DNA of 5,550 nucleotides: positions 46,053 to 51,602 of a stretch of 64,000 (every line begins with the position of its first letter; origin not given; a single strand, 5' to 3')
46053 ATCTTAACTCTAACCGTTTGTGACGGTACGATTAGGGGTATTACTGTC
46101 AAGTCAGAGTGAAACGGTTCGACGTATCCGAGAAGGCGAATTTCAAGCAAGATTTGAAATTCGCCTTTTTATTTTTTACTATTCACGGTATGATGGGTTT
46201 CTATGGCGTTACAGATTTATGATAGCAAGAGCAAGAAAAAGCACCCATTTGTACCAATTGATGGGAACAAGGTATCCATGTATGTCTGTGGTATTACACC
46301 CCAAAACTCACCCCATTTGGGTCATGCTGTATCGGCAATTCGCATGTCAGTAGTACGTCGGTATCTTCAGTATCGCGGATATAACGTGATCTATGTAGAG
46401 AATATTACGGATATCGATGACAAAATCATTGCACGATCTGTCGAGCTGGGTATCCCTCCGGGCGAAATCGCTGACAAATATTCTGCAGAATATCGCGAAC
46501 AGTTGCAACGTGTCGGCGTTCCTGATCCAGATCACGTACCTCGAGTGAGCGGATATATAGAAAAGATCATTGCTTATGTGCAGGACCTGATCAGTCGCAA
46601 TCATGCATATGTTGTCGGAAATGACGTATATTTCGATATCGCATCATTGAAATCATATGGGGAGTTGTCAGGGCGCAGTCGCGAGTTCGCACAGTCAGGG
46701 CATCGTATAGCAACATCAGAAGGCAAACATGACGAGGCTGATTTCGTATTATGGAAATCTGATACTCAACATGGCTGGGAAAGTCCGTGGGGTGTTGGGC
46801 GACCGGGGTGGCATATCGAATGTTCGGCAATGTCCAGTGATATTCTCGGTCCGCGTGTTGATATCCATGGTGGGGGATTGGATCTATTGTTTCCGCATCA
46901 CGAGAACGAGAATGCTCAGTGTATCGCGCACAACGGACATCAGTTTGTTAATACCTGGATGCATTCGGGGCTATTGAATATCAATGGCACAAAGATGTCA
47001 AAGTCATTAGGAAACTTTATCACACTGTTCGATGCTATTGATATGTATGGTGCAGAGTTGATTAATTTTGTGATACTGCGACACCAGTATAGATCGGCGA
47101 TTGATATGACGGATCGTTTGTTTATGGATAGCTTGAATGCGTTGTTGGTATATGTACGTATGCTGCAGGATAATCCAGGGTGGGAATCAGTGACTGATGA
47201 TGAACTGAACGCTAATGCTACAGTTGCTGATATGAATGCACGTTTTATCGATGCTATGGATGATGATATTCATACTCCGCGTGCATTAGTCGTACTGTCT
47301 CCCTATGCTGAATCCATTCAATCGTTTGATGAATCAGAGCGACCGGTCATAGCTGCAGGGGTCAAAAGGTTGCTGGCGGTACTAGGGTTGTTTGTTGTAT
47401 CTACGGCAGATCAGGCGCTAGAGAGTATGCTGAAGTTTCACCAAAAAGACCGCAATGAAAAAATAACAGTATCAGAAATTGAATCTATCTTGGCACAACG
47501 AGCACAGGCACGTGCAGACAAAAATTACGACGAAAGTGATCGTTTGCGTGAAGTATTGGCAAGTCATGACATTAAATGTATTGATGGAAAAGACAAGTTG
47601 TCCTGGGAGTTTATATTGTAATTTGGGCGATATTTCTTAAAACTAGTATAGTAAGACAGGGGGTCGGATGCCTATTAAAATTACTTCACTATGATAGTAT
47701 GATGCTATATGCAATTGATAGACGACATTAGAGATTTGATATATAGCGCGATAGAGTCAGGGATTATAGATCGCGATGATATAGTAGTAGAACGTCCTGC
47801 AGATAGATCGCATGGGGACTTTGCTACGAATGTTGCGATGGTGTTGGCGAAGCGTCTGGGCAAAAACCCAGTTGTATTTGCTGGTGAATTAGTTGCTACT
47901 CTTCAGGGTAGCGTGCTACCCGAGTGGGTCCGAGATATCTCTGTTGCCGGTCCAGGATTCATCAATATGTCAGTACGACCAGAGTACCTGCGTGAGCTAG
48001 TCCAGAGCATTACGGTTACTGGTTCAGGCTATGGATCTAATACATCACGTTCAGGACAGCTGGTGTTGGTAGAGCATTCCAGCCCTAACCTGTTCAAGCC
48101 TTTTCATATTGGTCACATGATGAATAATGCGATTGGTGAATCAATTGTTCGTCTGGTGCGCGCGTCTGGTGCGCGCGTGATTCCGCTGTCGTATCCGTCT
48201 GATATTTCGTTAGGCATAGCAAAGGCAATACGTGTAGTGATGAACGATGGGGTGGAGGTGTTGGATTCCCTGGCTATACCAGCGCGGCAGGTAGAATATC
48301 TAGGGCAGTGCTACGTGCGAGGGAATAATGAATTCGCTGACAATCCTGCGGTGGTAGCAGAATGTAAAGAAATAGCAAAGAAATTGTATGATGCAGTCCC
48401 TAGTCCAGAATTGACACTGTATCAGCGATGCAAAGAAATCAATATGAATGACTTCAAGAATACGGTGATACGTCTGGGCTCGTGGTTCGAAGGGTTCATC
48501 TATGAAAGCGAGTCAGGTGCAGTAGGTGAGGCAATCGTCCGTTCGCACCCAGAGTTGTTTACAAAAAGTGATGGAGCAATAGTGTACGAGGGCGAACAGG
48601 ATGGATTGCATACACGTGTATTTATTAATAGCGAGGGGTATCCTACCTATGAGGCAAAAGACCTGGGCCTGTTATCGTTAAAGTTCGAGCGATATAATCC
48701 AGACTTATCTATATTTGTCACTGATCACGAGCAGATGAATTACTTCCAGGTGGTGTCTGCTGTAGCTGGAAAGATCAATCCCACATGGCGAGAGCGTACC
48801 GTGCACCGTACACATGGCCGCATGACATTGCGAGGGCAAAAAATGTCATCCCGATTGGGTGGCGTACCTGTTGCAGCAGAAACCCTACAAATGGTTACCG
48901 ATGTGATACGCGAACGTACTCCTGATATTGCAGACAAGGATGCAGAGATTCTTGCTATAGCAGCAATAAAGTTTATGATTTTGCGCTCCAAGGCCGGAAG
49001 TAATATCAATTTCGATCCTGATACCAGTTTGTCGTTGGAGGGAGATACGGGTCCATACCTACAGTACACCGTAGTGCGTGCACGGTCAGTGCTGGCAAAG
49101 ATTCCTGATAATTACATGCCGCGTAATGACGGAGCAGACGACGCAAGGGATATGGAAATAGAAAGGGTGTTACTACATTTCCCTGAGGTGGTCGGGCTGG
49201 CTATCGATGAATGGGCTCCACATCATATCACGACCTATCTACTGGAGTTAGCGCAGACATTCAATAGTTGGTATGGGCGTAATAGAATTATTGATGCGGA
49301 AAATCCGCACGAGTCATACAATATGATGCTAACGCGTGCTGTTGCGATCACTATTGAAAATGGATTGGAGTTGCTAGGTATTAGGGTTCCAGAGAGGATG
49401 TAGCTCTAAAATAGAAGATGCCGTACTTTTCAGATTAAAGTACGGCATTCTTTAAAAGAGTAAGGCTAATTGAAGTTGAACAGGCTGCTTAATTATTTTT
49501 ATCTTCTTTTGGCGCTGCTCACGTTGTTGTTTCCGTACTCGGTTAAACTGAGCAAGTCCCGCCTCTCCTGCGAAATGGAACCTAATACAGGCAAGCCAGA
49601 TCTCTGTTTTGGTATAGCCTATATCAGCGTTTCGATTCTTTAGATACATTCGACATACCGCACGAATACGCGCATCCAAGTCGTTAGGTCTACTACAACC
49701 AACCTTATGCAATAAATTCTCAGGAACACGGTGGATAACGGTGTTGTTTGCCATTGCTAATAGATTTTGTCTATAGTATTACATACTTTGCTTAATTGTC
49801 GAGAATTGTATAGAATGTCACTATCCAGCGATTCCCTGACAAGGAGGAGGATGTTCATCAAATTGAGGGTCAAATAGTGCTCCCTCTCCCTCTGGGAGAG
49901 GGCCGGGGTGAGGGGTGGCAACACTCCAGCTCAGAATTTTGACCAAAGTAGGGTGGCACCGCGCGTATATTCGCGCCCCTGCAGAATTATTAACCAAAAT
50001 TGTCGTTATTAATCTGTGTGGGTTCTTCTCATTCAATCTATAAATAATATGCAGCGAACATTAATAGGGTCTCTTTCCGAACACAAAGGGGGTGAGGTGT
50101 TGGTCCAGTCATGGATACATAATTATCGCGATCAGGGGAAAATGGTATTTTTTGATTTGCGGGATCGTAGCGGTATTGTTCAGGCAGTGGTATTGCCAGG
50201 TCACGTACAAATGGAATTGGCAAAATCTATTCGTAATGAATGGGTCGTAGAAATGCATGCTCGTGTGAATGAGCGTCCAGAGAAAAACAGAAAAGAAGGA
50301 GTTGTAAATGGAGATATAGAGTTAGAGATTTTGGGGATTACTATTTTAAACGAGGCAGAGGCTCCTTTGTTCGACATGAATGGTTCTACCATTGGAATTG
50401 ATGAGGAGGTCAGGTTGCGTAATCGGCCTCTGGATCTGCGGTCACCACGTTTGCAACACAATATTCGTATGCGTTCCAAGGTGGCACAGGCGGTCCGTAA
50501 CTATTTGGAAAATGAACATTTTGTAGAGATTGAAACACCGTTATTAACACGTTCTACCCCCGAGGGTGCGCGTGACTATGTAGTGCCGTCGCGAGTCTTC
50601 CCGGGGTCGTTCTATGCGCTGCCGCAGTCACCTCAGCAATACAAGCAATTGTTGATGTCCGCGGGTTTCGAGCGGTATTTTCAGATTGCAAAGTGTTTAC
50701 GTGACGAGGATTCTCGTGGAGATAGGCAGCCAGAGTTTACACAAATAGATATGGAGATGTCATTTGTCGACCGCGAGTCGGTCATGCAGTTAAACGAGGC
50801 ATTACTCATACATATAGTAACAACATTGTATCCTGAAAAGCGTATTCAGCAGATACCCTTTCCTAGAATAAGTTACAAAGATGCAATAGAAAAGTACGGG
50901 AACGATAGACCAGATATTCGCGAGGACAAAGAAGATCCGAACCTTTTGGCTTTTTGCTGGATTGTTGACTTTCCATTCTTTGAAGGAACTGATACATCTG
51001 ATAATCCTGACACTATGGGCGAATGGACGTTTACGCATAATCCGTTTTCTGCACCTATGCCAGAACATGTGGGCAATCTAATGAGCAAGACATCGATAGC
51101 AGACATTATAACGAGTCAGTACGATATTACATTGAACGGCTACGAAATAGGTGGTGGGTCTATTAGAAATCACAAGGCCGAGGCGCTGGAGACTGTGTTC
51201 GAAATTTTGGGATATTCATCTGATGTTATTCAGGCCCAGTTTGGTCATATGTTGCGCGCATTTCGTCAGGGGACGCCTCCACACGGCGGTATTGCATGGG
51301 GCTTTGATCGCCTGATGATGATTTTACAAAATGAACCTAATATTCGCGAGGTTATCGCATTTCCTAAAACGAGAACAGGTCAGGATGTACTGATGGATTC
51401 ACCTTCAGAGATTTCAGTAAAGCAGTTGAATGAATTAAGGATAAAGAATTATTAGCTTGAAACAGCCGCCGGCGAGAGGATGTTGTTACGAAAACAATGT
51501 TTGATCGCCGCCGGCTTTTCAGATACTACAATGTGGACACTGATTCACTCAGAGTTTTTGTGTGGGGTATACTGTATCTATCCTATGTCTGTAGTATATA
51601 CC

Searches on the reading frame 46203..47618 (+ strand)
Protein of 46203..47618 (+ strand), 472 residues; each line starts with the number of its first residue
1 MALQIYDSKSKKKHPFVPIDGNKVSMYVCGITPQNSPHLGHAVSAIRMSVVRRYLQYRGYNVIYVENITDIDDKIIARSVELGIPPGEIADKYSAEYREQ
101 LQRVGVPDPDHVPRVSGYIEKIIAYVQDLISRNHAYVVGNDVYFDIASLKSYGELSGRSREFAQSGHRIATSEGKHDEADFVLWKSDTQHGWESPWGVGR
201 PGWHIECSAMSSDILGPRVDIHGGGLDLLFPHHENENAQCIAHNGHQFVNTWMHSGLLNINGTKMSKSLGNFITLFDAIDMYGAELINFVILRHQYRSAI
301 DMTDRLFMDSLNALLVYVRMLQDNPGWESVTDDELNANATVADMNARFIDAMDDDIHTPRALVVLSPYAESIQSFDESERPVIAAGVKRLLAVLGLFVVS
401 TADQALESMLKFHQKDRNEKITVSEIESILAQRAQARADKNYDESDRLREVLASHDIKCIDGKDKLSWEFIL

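Call 96: search_protein_families(library=pfam, proteins=[window:46203-47618:+], max_evalue=0.00001)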
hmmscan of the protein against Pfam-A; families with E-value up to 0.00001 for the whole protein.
window:46203-47618:+ (472 aa): 5 families
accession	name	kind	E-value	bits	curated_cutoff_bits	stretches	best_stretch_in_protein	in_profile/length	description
PF01406.26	tRNA-synt_1e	-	2.6e-109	365.7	27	1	16-308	2-297/301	tRNA synthetases class I (C) catalytic domain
PF09334.17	tRNA-synt_1g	-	3.5e-15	56.1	20.1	1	34-106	11-83/391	tRNA synthetases class I (M)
PF00133.28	tRNA-synt_1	-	7.9e-09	35.2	22.7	0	225-302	335-413/414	tRNA synthetases class I (I, L, M and V)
PF01921.24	tRNA-synt_1f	-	5.1e-08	32.7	27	0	261-304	279-322/360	tRNA synthetases class I (K)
PF23493.1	CysS_C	-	4.7e-06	27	23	0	425-466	7-48/51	Cysteinyl-tRNA ligase anticodon binding domain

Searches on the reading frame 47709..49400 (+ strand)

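Call 96: search_protein_families(library=pfam, proteins=[window:47709-49400:+], max_evalue=0.00001)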
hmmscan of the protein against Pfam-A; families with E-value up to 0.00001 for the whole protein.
window:47709-49400:+ (564 aa): 3 families
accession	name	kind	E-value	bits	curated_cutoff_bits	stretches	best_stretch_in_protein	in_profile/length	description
PF05746.21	DALR_1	-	7.6e-25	87.7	22.3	1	451-564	1-117/117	DALR anticodon binding domain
PF00750.26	tRNA-synt_1d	-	1.3e-20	74.1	23.3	1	99-435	3-347/349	tRNA synthetases class I (R), catalytic domain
PF03485.21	Arg_tRNA_synt_N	-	2.1e-18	67.2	21.5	1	7-87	3-83/85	Arginyl tRNA synthetase N terminal domain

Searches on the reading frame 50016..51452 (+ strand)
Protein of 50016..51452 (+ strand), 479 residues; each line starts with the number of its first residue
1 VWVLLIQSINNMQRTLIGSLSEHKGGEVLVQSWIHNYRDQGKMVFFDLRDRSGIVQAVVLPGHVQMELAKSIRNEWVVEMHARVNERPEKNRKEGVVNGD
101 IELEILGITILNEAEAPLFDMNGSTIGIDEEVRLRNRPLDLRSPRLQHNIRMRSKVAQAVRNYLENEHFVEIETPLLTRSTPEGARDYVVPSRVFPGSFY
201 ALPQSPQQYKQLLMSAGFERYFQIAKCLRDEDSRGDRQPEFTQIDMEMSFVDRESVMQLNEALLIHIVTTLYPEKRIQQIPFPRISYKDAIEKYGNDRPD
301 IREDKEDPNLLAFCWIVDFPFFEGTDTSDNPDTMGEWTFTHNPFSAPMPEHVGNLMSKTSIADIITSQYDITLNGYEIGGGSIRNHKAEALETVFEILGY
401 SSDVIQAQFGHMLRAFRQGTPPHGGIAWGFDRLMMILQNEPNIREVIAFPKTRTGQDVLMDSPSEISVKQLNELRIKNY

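Call 96: search_protein_families(library=pfam, proteins=[window:50016-51452:+], max_evalue=0.00001)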
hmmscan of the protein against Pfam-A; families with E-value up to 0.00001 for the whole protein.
window:50016-51452:+ (479 aa): 2 families
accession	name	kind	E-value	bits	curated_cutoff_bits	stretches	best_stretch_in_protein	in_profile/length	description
PF00152.25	tRNA-synt_2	-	6.8e-112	373.9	25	1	129-453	1-308/308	tRNA synthetases class II (D, K and N)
PF01336.31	tRNA_anti-codon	-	3.1e-14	53.1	27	1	28-111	1-75/75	OB-fold nucleic acid binding domain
